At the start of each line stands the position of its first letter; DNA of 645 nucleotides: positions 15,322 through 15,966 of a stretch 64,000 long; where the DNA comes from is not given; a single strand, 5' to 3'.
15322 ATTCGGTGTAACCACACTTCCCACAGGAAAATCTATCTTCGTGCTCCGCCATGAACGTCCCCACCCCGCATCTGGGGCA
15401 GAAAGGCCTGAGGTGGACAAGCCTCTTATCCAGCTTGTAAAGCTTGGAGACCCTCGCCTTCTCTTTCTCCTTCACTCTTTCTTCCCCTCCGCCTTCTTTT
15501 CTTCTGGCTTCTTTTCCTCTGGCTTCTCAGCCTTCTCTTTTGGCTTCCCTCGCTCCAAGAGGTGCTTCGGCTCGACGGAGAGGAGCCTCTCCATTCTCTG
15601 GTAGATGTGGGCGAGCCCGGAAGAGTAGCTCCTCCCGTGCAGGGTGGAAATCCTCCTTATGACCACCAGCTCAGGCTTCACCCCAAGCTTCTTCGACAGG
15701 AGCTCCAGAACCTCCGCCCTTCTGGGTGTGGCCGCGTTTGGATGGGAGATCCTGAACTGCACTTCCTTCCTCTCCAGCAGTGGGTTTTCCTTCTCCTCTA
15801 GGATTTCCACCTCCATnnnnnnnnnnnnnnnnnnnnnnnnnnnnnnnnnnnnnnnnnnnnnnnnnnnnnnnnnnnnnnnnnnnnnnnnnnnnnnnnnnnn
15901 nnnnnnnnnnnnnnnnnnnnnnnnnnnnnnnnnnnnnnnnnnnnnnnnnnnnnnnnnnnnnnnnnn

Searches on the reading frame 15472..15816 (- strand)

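Call 44: search_protein_families(library=pfam, proteins=[window:15472-15816:-], max_evalue=0.001)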
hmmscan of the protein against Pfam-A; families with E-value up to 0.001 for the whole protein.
window:15472-15816:- (114 aa): 1 family
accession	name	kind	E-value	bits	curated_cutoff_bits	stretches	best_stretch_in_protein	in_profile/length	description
PF01282.25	Ribosomal_S24e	-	4.6e-27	94.4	24.5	1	4-98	1-95/95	Ribosomal protein S24e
